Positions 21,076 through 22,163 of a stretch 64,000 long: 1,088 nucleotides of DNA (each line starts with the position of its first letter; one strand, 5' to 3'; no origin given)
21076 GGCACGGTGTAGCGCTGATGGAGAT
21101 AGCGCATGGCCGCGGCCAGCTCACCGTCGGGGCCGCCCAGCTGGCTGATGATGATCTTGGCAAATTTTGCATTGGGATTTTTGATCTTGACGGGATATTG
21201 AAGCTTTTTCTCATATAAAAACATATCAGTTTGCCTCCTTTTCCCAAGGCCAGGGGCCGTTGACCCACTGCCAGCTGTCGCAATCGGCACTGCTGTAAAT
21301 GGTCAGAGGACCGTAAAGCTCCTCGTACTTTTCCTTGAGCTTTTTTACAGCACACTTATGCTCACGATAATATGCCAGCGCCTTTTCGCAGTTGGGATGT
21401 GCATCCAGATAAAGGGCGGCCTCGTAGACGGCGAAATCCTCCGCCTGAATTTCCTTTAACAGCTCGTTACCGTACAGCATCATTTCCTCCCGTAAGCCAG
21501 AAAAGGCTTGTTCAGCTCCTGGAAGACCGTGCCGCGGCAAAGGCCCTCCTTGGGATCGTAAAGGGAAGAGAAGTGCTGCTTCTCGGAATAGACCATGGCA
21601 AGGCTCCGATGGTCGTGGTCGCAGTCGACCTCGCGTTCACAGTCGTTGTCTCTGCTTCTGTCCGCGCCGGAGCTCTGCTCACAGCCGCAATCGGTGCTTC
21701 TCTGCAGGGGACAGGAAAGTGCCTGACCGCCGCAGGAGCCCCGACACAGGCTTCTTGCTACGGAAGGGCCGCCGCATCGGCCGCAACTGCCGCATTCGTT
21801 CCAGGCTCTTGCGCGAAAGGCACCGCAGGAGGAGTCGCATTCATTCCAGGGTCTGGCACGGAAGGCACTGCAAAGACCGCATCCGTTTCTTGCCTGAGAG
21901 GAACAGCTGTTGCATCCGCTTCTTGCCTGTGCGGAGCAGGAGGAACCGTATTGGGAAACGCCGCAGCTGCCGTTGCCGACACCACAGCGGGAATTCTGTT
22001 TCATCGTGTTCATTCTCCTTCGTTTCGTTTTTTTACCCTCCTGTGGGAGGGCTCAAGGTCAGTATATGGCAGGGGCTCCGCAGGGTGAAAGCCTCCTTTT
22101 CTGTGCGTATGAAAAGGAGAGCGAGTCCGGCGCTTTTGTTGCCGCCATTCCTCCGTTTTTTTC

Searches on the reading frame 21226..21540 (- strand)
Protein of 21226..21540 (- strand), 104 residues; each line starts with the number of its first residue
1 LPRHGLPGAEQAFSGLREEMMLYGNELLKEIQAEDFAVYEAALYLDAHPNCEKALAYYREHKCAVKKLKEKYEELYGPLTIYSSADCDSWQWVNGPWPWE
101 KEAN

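Call 6: search_protein_families(library=pfam, proteins=[window:21226-21540:-], max_evalue=0.01)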
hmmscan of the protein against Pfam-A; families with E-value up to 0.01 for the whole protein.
window:21226-21540:- (104 aa): 1 family
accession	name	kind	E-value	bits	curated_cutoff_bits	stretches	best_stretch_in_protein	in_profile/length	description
PF12652.12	CotJB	-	3.8e-30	104.3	29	1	26-100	2-76/76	CotJB protein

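Call 50: find_encoding_contigs(protein=window:21226-21480:-, flank=6000, max_places=10)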
Protein window:21226-21480:- (84 aa): 7 contigs read that carry it; 6 places shown.
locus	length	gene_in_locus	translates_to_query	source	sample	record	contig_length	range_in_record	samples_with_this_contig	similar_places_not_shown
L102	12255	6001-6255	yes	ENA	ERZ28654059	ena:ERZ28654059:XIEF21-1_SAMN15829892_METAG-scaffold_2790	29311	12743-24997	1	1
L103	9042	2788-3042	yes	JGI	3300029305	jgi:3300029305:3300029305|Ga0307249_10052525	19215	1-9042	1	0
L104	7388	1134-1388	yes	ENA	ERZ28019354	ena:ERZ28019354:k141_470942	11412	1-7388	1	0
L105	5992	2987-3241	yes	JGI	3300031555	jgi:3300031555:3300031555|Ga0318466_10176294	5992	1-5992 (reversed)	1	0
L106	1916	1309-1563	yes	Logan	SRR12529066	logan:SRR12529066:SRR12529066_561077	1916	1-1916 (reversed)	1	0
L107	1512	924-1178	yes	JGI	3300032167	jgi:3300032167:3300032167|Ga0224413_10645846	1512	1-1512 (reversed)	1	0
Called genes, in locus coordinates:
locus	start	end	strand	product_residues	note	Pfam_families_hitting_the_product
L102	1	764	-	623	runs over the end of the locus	PF07501:G5, PF01551:Peptidase_M23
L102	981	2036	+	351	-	-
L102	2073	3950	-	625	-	PF13727:CoA_binding_3, PF00106:adh_short (weak), PF01073:3Beta_HSD, PF01370:Epimerase, PF02719:Polysacc_synt_2, PF04321:RmlD_sub_bind, PF08659:KR (weak), PF16363:GDP_Man_Dehyd, +1 more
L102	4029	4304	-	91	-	PF00216:Bac_DNA_binding, PF18291:HU-HIG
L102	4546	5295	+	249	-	PF02535:Zip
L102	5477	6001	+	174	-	PF11007:CotJA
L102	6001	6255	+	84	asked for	PF12652:CotJB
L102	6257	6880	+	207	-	PF05067:Mn_catalase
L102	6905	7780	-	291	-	PF01381:HTH_3, PF07022:Phage_CI_repr (faint), PF12844:HTH_19 (weak), PF13560:HTH_31 (weak), PF10544:T5orf172, PF13455:MUG113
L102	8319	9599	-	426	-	PF00916:Sulfate_transp, PF16983:MFS_MOT1 (weak)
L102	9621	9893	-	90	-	-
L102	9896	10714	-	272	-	PF00795:CN_hydrolase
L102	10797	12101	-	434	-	PF00999:Na_H_Exchanger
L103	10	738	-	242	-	PF13727:CoA_binding_3 (weak)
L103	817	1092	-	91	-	PF00216:Bac_DNA_binding, PF18291:HU-HIG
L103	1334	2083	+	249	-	PF02535:Zip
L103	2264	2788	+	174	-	PF11007:CotJA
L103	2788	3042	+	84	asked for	PF12652:CotJB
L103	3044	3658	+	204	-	PF05067:Mn_catalase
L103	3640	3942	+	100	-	-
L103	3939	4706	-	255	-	-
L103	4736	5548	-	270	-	-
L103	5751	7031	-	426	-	PF00916:Sulfate_transp, PF16983:MFS_MOT1 (weak)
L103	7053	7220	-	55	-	-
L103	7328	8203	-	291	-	PF00795:CN_hydrolase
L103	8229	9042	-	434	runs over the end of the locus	PF00999:Na_H_Exchanger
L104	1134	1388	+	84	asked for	PF12652:CotJB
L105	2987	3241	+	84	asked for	PF12652:CotJB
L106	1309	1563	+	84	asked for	PF12652:CotJB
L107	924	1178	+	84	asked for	PF12652:CotJB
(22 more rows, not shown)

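Call 86: search_protein_families(library=padloc, proteins=[L103:3939-4706:-, L103:4736-5548:-], max_evalue=0.001)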
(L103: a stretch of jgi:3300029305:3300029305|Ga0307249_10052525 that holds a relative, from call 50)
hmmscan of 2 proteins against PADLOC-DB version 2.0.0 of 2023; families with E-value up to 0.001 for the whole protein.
L103:3939-4706:- (255 aa): 0 families

L103:4736-5548:- (270 aa): 0 families

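Call 87: search_protein_families(library=pfam, proteins=[L103:3939-4706:-, L103:4736-5548:-], max_evalue=0.01)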
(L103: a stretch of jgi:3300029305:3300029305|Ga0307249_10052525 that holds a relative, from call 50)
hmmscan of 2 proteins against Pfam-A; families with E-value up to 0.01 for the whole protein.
L103:3939-4706:- (255 aa): 1 family
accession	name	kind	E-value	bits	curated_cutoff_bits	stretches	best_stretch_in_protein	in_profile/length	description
PF14559.12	TPR_19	-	0.0026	18.5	25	1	175-201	33-59/68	Tetratricopeptide repeat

L103:4736-5548:- (270 aa): 0 families

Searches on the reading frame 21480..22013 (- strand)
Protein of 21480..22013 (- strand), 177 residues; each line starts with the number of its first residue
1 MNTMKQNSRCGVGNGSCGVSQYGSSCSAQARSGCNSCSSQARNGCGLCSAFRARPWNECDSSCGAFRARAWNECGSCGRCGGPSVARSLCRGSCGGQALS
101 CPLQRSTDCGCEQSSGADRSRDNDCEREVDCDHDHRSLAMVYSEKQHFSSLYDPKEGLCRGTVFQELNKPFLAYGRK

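Call 6: search_protein_families(library=pfam, proteins=[window:21480-22013:-], max_evalue=0.01)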
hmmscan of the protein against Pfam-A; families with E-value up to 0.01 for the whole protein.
window:21480-22013:- (177 aa): 1 family
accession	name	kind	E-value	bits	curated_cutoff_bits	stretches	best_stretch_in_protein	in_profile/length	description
PF11007.13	CotJA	-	2.1e-12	47.1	25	1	138-171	2-35/35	Spore coat associated protein JA (CotJA)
